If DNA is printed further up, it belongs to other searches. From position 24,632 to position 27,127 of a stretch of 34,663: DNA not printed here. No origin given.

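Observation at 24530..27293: Stand-alone acetylene-hydratase-like Mo/W enzyme in a lower-GC pocket, with His replacing the catalytic Asp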

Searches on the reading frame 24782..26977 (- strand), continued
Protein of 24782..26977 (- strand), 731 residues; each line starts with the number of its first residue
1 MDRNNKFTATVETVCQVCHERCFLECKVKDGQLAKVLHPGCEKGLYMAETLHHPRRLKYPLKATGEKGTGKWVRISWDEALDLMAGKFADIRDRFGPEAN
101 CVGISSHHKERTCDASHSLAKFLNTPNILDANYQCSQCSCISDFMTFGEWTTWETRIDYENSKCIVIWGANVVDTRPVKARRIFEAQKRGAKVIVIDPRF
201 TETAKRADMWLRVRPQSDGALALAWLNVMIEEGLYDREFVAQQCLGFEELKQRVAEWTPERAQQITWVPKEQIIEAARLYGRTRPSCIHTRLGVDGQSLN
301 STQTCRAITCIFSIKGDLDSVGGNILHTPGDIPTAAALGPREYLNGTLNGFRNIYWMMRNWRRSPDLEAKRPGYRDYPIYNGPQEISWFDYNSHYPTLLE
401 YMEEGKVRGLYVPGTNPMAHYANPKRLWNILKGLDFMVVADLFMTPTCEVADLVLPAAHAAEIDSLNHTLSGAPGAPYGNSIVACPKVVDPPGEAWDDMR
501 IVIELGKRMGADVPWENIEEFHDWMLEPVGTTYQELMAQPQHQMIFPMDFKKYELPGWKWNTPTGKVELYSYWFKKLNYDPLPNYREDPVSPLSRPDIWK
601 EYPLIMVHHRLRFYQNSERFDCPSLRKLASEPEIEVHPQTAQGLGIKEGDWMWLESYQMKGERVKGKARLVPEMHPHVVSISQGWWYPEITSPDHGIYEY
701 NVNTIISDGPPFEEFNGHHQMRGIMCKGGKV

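Call 66: find_encoding_contigs(protein=P0030, flank=7000, max_places=2)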
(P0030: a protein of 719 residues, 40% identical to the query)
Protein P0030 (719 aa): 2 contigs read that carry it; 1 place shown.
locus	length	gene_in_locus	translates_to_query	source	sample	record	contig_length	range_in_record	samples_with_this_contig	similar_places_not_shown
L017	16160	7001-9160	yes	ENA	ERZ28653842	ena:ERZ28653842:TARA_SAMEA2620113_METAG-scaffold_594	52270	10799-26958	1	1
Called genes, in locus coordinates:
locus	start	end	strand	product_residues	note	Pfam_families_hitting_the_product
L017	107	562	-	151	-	PF13302:Acetyltransf_3, PF13420:Acetyltransf_4 (weak)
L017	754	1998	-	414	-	PF07690:MFS_1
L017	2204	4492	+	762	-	PF01315:Ald_Xan_dh_C, PF02738:MoCoBD_1, PF20256:MoCoBD_2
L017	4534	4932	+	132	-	PF11756:YgbA_NO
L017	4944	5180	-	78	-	PF12837:Fer4_6 (weak), PF13237:Fer4_10, PF00037:Fer4 (weak), PF12838:Fer4_7 (weak), PF13187:Fer4_9 (weak)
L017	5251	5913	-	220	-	PF00027:cNMP_binding, PF13545:HTH_Crp_2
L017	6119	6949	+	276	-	PF13938:DUF4213, PF04016:DUF364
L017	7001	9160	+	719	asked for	PF00384:Molybdopterin, PF01568:Molydop_binding (weak)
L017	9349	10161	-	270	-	PF02633:Creatininase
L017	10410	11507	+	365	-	PF00923:TAL_FSA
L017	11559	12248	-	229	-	PF00857:Isochorismatase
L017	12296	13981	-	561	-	PF02129:Peptidase_S15, PF08530:PepX_C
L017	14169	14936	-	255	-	PF00106:adh_short, PF08659:KR, PF13561:adh_short_C2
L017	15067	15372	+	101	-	-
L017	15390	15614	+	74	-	PF09855:Zn_ribbon_13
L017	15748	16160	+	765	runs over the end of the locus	PF01315:Ald_Xan_dh_C, PF02738:MoCoBD_1, PF20256:MoCoBD_2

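Call 69: find_related_loci(query=A1, collection=metagenome_contigs, flank=6000)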
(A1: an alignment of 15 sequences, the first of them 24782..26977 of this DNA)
Query A1 (731 aa) in metagenome_contigs; peptide patterns used: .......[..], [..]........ (x = any residue, [..] = any of these).
138 stretches matched a pattern; 20 encode a relative of the query (tblastn E <= 1e-3); 19 distinct loci.
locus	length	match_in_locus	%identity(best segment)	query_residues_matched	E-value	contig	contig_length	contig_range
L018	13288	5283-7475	96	1-731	0e+0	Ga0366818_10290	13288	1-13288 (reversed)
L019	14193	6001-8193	96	1-731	0e+0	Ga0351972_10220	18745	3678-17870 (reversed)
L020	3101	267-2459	96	1-731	0e+0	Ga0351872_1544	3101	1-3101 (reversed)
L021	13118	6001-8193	95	1-731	0e+0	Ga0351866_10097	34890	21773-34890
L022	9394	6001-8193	96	1-731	0e+0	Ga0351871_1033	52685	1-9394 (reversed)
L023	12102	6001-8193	85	1-731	0e+0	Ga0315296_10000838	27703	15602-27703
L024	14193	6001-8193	85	1-731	0e+0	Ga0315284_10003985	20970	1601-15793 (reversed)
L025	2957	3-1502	94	232-731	0e+0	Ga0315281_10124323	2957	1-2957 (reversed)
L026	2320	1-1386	99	270-731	0e+0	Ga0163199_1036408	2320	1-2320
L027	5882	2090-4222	58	5-730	0e+0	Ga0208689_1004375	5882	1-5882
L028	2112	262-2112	65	10-625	0e+0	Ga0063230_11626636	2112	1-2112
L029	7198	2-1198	66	322-730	0e+0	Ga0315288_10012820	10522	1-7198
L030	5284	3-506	98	564-731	5e-107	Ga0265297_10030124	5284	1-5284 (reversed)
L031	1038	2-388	68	602-731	8e-59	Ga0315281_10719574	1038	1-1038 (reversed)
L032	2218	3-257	95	647-731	6e-49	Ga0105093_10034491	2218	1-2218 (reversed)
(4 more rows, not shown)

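Call 74: predict_structure(alignment_id=A2)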
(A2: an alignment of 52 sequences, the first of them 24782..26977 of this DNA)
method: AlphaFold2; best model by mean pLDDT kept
length: 731 residues; sequences in the alignment: 52
mean_pLDDT: 93.7   pTM: 0.93
mean pLDDT of the five models: 93.7, 93.1, 92.9, 92.7, 92.5
residues with pLDDT >= 90: 608; 70-90: 113; 50-70: 6; < 50: 4
segments of 3 or more residues with pLDDT < 50: 1-4
pLDDT, mean of each block of 10 residues (from residue 1): 67 92 94 94 95 96 93 98 98 98 91 95 95 84 89 88 97 93 97 97 97 97 99 97 96 98 98 99 97 90 96 94 89 85 88 91 92 92 74 92 98 94 96 98 96 97 93 84 96 96 98 96 97 97 93 81 90 91 96 98 96 90 94 97 98 97 98 98 94 95 96 93 96 95
secondary structure, 60 per line:
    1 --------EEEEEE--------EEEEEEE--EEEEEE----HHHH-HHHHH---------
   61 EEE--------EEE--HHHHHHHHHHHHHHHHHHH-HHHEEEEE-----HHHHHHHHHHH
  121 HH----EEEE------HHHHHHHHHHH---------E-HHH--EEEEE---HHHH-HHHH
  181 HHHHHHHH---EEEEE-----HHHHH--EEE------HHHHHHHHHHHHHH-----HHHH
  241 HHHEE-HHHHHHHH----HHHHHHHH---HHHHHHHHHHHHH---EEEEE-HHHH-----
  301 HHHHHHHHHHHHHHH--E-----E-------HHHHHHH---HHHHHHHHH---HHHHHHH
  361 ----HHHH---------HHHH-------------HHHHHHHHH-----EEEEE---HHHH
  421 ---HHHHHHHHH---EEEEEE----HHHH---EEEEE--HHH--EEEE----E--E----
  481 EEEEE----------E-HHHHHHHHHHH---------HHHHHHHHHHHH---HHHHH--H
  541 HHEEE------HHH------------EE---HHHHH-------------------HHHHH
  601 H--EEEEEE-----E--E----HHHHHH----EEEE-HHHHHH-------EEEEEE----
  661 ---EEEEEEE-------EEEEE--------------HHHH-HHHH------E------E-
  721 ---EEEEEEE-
elements in order (helices of 4 or more, strands of 3 or more residues): E9-14 E23-29 E32-37 H42-45 H47-51 E61-63 E72-74 H77-95 E100-104 H110-122 E127-130 H137-147 E164-168 H172-175 H177-188 E192-196 H202-206 E209-211 H218-231 H237-243 H247-254 H259-266 H270-282 E286-290 H292-295 H301-315 H332-338 H342-350 H354-360 H365-368 H378-381 H395-403 E409-413 H417-420 H424-432 E436-441 H446-449 E453-457 E465-468 E481-485 H498-508 H518-529 H533-537 E543-545 H572-576 H596-601 E604-609 H623-628 E633-636 H638-643 E651-656 E664-670 E678-682 H697-700 H702-705 E724-730

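Call 76: search_protein_families(library=pfam, proteins=[L018:3474-4688:+, L018:2423-3328:-, L018:9307-9864:+, L018:10226-11239:-, L019:3375-4508:-, L019:1083-2993:-, L019:8822-9862:+, L019:10481-11869:+, L021:4418-5506:-, L021:3616-4491:-], max_evalue=0.0001)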
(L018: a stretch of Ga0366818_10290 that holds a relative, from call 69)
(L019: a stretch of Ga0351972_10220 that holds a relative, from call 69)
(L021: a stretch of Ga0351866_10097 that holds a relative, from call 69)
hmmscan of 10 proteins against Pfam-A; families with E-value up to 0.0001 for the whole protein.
L018:3474-4688:+ (404 aa): 5 families
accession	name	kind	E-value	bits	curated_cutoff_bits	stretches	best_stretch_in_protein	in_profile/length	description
PF00441.29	Acyl-CoA_dh_1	-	2.5e-46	158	22.4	1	255-402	3-150/150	Acyl-CoA dehydrogenase, C-terminal domain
PF02771.21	Acyl-CoA_dh_N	-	5.2e-29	101.3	22.9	1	30-141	1-113/113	Acyl-CoA dehydrogenase, N-terminal domain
PF08028.16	Acyl-CoA_dh_2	-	2.1e-24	86.7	22.7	1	269-390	2-133/134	Acyl-CoA dehydrogenase, C-terminal domain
PF02770.24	Acyl-CoA_dh_M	-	1.1e-21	77.2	33.3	1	145-240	1-96/97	Acyl-CoA dehydrogenase, middle domain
PF22924.1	ACOX_C_alpha1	-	2.5e-06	27.8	27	1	286-402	49-169/169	Acyl-CoA oxidase, C-alpha1 domain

L018:2423-3328:- (301 aa): 0 families

L018:9307-9864:+ (185 aa): 1 family
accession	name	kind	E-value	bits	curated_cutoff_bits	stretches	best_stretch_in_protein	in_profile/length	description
PF02572.21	CobA_CobO_BtuR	-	9.3e-62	208.7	25.7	1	14-185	2-172/172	ATP:corrinoid adenosyltransferase BtuR/CobO/CobP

L018:10226-11239:- (337 aa): 1 family
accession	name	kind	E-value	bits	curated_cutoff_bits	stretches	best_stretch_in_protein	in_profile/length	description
PF04055.27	Radical_SAM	-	8.2e-20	72.1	29.5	1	77-231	2-160/166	Radical SAM superfamily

L019:3375-4508:- (377 aa): 2 families
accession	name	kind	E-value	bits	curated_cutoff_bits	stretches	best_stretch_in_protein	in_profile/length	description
PF02518.31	HATPase_c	-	2.4e-30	105.6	26.4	1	254-361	1-107/111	Histidine kinase-, DNA gyrase B-, and HSP90-like ATPase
PF00512.31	HisKA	-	1.6e-10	41.3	26.9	1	146-211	2-64/66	His Kinase A (phospho-acceptor) domain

L019:1083-2993:- (636 aa): 4 families
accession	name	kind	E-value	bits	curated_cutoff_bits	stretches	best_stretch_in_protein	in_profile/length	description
PF00072.30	Response_reg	-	5.8e-16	59.1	30.2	1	21-128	1-105/111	Response regulator receiver domain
PF07730.19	HisKA_3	-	2.8e-14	53.8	24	1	419-487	1-68/68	Histidine kinase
PF02518.31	HATPase_c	-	6.7e-13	49.5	26.4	1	529-622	4-109/111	Histidine kinase-, DNA gyrase B-, and HSP90-like ATPase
PF08448.16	PAS_4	-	5e-07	30.4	23.1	1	158-260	1-110/110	PAS fold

L019:8822-9862:+ (346 aa): 2 families
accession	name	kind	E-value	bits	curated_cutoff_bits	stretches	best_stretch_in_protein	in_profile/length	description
PF02518.31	HATPase_c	-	1.8e-24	86.7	26.4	1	235-341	2-110/111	Histidine kinase-, DNA gyrase B-, and HSP90-like ATPase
PF00512.31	HisKA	-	9.4e-15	54.9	26.9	1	128-188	3-62/66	His Kinase A (phospho-acceptor) domain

L019:10481-11869:+ (462 aa): 3 families
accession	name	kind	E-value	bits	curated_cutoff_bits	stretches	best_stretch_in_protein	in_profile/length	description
PF02254.24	TrkA_N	-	8.5e-25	87.8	23.8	1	213-325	2-114/116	TrkA-N domain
PF00999.27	Na_H_Exchanger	-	7.4e-23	81.4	26.2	1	29-173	220-373/375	Sodium/hydrogen exchanger, transmembrane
PF02080.26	TrkA_C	-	2.3e-16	59.9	27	1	390-453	4-66/71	TrkA-C domain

L021:4418-5506:- (362 aa): 3 families
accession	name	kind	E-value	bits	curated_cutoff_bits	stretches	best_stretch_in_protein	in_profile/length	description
PF00589.27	Phage_integrase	-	3.5e-37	128.2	27.1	1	156-319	2-170/172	Phage integrase family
PF02899.23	Phage_int_SAM_1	-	1.4e-07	32.1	22.3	1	58-133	9-82/83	Phage integrase, N-terminal SAM-like domain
PF13495.12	Phage_int_SAM_4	-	1.9e-05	25.4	27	0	59-135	10-83/85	Phage integrase, N-terminal SAM-like domain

L021:3616-4491:- (291 aa): 5 families
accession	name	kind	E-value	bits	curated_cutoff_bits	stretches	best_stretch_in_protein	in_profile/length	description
PF00589.27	Phage_integrase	-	5.1e-35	121.2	27.1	1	109-271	3-169/172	Phage integrase family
PF13495.12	Phage_int_SAM_4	-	2.4e-13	50.7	27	1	10-85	5-82/85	Phage integrase, N-terminal SAM-like domain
PF02899.23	Phage_int_SAM_1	-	5.1e-13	49.6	22.3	1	10-84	4-82/83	Phage integrase, N-terminal SAM-like domain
PF13102.12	Phage_int_SAM_5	-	8.2e-07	29.8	22.3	0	31-86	32-87/98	Phage integrase SAM-like domain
PF24624.1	Int_N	-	6.4e-05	24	27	0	29-95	28-95/100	Phage integrase, N-terminal domain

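Call 77: fold_search(model_id=the predicted structure, library=pdb)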
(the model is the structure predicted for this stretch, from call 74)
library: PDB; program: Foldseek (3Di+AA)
matches with E <= 10: 1162; with E <= 0.001: 179
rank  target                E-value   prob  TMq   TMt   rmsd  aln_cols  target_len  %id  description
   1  2e7z                  2.1e-59  1.00  0.86  0.87   3.5       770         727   29  Acetylene Hydratase from Pelobacter acetylenicus (released 2007-02-27)
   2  1fdi                  1.3e-46  1.00  0.76  0.78   6.2       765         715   21  OXIDIZED FORM OF FORMATE DEHYDROGENASE H FROM E. COLI COMPLEXED WITH THE INHIBITOR NITRITE (released 1997-08-20)
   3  7vw6_A                2.9e-46  1.00  0.77  0.63   5.5       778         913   22  Cryo-EM Structure of Formate Dehydrogenase 1 from Methylorubrum extorquens AM1 (released 2022-06-01)
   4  2v45                  4.9e-46  1.00  0.75  0.76   6.6       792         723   22  A New Catalytic Mechanism of Periplasmic Nitrate Reductase from Desulfovibrio desulfuricans ATCC 27774 from Crystallogra (released 2008-03-18)
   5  8j83_A                4.3e-45  1.00  0.77  0.62   5.7       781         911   22  Crystal structure of formate dehydrogenase from Methylorubrum extorquens AM1 (released 2023-10-11)
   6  2v3v                  9.5e-45  1.00  0.76  0.77   6.1       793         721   22  A New Catalytic Mechanism of Periplasmic Nitrate Reductase from Desulfovibrio desulfuricans ATCC 27774 from Crystallogra (released 2008-03-18)
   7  2nap                  1.0e-44  1.00  0.76  0.77   5.9       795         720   22  DISSIMILATORY NITRATE REDUCTASE (NAP) FROM DESULFOVIBRIO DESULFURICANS (released 1999-09-19)
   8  2jio                  2.5e-44  1.00  0.76  0.77   6.2       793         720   22  A New Catalytic Mechanism of Periplasmic Nitrate Reductase from Desulfovibrio desulfuricans ATCC 27774 from Crystallogra (released 2008-03-18)
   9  1aa6                  1.1e-43  1.00  0.73  0.76   6.5       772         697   21  REDUCED FORM OF FORMATE DEHYDROGENASE H FROM E. COLI (released 1997-08-20)
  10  2vpw_A                1.9e-43  1.00  0.79  0.79   5.0       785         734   24  Polysulfide reductase with bound menaquinone (released 2008-06-10)
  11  7z0t_A                1.0e-42  1.00  0.78  0.80   5.1       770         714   22  Structure of the Escherichia coli formate hydrogenlyase complex (aerobic preparation, composite structure) (released 2022-09-28)
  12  8rqz_C                2.0e-42  1.00  0.77  0.58   5.7       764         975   20  Crystal structure of Molybdenum bispyranopterin guanine dinucleotide formate dehydrogenases ForCE1 from Bacillus subti (released 2025-08-06)
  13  9vap_A                4.6e-42  1.00  0.78  0.65   7.2       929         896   19  Cryo-EM structure of formate dehydrogenase from Shewanella oneidensis MR-1 (SoFdhAB) (released 2026-04-08)
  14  6tg9_A                1.1e-41  1.00  0.76  0.59   5.9       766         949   20  Cryo-EM Structure of NADH reduced form of NAD+-dependent Formate Dehydrogenase from Rhodobacter capsulatus (released 2020-04-22)
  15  6cz7_C                6.1e-41  1.00  0.79  0.72   6.0       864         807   19  The arsenate respiratory reductase (Arr) complex from Shewanella sp. ANA-3 (released 2018-08-15)
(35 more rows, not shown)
